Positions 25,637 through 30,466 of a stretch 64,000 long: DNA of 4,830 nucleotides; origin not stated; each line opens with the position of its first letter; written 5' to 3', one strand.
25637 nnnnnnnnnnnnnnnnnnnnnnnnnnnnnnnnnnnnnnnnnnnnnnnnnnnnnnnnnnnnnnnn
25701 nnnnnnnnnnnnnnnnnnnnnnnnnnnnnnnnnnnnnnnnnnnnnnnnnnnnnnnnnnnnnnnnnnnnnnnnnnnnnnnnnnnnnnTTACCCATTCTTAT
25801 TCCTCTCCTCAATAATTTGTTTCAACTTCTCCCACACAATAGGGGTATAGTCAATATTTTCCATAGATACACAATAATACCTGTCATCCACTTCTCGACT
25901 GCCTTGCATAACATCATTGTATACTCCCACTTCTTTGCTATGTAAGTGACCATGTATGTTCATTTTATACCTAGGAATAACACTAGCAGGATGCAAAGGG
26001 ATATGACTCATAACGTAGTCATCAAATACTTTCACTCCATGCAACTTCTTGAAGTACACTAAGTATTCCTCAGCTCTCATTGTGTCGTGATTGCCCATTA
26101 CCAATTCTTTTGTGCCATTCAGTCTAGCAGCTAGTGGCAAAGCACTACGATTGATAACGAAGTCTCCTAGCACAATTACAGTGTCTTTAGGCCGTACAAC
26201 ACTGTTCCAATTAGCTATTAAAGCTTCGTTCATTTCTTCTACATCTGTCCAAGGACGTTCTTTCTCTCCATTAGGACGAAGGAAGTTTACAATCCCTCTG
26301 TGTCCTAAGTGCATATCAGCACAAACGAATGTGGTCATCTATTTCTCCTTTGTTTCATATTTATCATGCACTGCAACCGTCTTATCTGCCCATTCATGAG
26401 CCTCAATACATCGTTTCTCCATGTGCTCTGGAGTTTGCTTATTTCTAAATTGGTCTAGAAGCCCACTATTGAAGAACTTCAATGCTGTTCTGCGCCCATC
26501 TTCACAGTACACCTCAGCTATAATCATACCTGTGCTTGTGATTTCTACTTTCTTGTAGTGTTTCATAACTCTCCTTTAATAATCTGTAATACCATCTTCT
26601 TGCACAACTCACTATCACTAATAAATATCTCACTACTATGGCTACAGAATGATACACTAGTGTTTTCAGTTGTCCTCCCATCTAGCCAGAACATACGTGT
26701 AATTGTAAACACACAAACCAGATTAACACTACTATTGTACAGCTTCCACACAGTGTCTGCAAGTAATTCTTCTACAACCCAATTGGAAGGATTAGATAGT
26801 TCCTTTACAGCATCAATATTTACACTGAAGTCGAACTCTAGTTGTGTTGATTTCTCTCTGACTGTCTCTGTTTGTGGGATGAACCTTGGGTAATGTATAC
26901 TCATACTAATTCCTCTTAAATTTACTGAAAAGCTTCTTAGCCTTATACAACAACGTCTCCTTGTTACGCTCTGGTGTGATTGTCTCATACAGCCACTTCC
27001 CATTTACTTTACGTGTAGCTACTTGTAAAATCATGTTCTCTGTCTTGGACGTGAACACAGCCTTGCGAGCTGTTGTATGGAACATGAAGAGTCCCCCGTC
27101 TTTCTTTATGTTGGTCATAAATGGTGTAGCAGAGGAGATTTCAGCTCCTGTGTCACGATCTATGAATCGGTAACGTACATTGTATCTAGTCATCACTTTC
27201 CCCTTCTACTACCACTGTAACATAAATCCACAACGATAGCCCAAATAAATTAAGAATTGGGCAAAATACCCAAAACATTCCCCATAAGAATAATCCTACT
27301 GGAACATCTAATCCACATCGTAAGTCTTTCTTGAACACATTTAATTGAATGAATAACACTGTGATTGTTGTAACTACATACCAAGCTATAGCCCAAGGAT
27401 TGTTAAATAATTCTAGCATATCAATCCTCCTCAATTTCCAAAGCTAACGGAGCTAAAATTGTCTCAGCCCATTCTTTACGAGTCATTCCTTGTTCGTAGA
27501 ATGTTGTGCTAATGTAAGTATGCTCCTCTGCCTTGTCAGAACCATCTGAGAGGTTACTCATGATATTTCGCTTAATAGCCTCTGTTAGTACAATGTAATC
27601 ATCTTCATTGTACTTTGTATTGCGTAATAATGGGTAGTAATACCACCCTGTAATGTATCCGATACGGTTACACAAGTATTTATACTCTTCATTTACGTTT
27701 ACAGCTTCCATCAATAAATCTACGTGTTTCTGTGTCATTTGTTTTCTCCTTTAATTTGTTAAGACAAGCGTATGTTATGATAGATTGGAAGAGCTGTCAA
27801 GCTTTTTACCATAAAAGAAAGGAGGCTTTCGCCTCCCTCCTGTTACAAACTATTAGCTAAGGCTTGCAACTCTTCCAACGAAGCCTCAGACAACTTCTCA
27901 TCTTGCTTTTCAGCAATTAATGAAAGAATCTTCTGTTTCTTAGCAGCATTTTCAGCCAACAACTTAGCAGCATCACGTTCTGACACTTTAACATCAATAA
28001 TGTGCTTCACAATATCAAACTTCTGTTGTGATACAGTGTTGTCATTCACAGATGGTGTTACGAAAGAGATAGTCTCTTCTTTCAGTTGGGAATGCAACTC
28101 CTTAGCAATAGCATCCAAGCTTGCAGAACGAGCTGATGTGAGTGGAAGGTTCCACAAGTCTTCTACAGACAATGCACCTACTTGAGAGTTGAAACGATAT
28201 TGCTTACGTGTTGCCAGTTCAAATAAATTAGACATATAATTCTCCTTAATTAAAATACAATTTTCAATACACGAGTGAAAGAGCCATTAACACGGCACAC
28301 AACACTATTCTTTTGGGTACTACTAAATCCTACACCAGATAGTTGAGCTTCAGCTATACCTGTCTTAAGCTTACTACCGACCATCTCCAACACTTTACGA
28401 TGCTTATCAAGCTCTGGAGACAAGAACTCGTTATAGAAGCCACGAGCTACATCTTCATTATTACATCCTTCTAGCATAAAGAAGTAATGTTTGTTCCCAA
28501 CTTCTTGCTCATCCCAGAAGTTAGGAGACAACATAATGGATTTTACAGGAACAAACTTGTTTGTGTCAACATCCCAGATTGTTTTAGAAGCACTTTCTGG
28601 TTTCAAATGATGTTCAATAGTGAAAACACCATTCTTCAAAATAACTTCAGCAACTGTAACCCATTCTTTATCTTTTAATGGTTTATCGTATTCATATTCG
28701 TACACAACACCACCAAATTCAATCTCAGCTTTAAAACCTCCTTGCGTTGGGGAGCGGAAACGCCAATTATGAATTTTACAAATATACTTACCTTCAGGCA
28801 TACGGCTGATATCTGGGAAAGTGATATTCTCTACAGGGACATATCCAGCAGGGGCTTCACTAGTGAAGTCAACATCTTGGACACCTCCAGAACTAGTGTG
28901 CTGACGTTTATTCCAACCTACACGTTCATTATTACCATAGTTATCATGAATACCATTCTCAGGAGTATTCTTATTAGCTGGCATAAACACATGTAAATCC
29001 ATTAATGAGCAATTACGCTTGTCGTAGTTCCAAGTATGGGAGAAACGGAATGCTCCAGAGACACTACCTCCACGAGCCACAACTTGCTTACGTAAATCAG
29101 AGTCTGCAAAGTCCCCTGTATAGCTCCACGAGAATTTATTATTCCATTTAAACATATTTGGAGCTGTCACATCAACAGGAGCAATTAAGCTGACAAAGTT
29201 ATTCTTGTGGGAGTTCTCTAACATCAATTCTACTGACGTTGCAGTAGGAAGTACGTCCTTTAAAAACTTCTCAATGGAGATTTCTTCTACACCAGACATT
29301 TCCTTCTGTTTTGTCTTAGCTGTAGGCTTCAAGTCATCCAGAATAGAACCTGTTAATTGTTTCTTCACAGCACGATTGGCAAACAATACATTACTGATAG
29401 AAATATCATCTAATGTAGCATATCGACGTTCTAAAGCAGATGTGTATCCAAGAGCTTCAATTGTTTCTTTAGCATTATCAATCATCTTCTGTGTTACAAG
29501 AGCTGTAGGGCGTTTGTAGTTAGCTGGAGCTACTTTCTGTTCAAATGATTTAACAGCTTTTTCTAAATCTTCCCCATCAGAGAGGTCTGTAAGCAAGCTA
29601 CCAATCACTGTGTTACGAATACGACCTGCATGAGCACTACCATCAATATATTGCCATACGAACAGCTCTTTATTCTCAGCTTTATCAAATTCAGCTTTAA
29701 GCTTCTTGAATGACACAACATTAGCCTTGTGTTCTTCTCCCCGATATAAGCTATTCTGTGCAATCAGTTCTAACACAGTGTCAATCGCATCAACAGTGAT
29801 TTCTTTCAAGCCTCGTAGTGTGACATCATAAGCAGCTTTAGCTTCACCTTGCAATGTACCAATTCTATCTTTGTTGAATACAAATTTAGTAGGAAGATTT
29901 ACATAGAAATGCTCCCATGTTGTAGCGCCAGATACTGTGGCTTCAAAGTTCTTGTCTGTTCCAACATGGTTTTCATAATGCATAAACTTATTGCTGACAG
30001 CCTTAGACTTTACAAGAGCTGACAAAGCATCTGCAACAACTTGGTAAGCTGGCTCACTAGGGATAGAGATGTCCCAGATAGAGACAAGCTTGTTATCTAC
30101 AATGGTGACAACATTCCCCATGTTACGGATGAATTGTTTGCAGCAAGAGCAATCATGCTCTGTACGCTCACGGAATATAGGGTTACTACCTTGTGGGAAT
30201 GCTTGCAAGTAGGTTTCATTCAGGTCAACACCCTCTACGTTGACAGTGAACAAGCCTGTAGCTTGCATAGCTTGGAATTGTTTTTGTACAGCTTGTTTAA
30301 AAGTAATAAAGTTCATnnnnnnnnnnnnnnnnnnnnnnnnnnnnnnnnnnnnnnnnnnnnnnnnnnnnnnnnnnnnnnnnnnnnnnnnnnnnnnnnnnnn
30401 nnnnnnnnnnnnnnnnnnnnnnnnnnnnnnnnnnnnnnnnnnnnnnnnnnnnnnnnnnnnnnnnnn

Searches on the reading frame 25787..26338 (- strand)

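Call 34: search_protein_families(library=phrogs, proteins=[window:25787-26338:-], max_evalue=0.001)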
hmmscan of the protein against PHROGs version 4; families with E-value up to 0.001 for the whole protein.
window:25787-26338:- (183 aa): 1 family
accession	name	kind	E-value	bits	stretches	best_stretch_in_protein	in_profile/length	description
phrog_547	-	other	5.2e-48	164.3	1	1-181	29-204/245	phosphoesterase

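Call 59: search_protein_families(library=ncbifam, proteins=[window:25787-26338:-], max_evalue=0.01)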
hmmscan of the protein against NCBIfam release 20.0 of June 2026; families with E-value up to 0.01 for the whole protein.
window:25787-26338:- (183 aa): 1 family
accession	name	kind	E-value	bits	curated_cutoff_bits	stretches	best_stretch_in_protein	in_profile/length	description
TIGR04123.1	P_estr_lig_assc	hypoth_equivalog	6.2e-05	22.5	150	1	3-134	23-152/207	ligase-associated DNA damage response endonuclease PdeM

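Call 68: search_protein_families(library=padloc, proteins=[window:25787-26338:-], max_evalue=0.01)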
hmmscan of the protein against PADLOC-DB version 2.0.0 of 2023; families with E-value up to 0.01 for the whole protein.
window:25787-26338:- (183 aa): 0 families

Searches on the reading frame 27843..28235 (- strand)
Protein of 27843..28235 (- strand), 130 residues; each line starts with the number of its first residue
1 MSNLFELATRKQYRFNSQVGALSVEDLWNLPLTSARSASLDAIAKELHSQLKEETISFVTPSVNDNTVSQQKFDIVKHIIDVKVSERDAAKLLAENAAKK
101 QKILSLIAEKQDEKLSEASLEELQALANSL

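Call 11: search_protein_families(library=phrogs, proteins=[window:27843-28235:-], max_evalue=0.01)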
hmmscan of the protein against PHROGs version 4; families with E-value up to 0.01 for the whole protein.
window:27843-28235:- (130 aa): 2 families
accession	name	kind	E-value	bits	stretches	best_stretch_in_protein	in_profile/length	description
phrog_2018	-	unknown function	2.4e-41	142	1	1-129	2-131/132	-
phrog_9509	-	unknown function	0.0066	17.8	1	35-95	46-107/158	-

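Call 12: search_protein_families(library=pfam, proteins=[window:27843-28235:-], max_evalue=0.01)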
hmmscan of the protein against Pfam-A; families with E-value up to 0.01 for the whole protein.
window:27843-28235:- (130 aa): 1 family
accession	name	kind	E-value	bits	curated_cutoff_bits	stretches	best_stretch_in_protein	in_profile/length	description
PF05221.23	AdoHcyase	-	0.0066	16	25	1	46-126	193-273/299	S-adenosyl-L-homocysteine hydrolase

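Call 68: search_protein_families(library=padloc, proteins=[window:27843-28235:-], max_evalue=0.01)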
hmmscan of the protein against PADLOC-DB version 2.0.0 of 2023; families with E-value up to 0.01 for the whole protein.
window:27843-28235:- (130 aa): 1 family
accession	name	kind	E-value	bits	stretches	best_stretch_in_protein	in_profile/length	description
PDLC01560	Cas11e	-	0.0023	16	1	54-109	61-116/158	CAS-I-E; effector_SS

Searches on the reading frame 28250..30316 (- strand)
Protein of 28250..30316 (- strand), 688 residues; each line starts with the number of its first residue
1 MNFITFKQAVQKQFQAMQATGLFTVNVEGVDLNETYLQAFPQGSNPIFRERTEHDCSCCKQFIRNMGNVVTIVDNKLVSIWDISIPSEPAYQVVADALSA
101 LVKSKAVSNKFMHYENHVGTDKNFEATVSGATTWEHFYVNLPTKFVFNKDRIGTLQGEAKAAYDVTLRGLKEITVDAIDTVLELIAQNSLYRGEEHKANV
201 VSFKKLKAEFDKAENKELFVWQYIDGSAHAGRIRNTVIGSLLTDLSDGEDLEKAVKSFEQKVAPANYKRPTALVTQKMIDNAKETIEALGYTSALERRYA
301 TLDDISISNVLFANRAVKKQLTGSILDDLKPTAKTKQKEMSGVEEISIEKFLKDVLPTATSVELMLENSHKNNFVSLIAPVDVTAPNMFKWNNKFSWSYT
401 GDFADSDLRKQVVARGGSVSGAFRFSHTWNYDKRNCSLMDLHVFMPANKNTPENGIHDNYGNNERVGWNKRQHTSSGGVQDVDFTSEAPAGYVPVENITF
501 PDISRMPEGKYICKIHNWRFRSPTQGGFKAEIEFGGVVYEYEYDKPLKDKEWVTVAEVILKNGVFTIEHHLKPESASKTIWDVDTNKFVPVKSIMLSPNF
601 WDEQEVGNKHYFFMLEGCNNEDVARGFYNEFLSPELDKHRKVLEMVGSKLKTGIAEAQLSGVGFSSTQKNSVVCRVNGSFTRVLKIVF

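Call 11: search_protein_families(library=phrogs, proteins=[window:28250-30316:-], max_evalue=0.01)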
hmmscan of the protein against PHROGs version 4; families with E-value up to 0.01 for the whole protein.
window:28250-30316:- (688 aa): 5 families
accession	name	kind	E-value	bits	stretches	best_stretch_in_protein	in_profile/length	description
phrog_1735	-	unknown function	3e-261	870.1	1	1-688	2-673/673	-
phrog_23228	-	unknown function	6e-137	458.2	1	217-688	20-472/472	-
phrog_25920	-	unknown function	2.6e-40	139.5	1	2-171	3-172/173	-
phrog_21434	-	unknown function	2e-30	106.1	1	2-83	3-85/93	-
phrog_38165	-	unknown function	7.3e-12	45.9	1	232-262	24-54/57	-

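Call 12: search_protein_families(library=pfam, proteins=[window:28250-30316:-], max_evalue=0.01)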
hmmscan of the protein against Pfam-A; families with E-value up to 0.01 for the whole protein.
window:28250-30316:- (688 aa): 0 families

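Call 59: search_protein_families(library=ncbifam, proteins=[window:28250-30316:-], max_evalue=0.01)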
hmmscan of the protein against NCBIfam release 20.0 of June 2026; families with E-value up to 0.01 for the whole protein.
window:28250-30316:- (688 aa): 0 families

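Call 66: find_related_loci(query=window:28250-30316:-, collection=viral_contigs, flank=9000)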
Query window:28250-30316:- (688 aa) in viral_contigs; peptide patterns used: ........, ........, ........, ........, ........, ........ (x = any residue, [..] = any of these).
20 stretches matched a pattern; 18 encode a relative of the query (tblastn E <= 1e-3); 18 distinct loci.
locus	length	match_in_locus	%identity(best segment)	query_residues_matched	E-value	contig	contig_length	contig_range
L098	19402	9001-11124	58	2-688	0e+0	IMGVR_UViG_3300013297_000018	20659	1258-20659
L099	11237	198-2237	56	3-688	0e+0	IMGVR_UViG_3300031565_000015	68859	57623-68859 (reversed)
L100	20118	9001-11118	52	1-688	0e+0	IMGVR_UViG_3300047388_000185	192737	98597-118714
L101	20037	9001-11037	51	1-683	0e+0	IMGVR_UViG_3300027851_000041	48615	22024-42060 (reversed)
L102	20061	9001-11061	49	3-688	0e+0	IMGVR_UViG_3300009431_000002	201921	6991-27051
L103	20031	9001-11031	50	2-682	0e+0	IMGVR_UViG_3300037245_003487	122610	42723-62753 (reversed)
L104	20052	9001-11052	48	2-682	0e+0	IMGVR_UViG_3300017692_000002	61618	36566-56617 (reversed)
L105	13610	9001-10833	53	55-665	0e+0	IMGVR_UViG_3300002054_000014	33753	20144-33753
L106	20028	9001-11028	47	2-678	0e+0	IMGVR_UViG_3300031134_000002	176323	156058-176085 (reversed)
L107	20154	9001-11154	42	3-688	1e-176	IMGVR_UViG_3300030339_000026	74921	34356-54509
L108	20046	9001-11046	44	1-688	2e-176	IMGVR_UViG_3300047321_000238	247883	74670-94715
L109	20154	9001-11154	42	3-688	1e-176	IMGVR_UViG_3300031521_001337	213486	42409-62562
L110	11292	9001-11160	42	2-688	2e-174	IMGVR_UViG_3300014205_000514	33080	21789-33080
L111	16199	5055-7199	42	6-688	1e-171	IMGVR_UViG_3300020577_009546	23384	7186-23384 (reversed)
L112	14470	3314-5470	40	2-688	5e-168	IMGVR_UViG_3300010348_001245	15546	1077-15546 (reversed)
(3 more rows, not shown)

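Call 68: search_protein_families(library=padloc, proteins=[window:28250-30316:-], max_evalue=0.01)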
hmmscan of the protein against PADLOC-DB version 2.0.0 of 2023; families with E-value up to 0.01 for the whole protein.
window:28250-30316:- (688 aa): 0 families
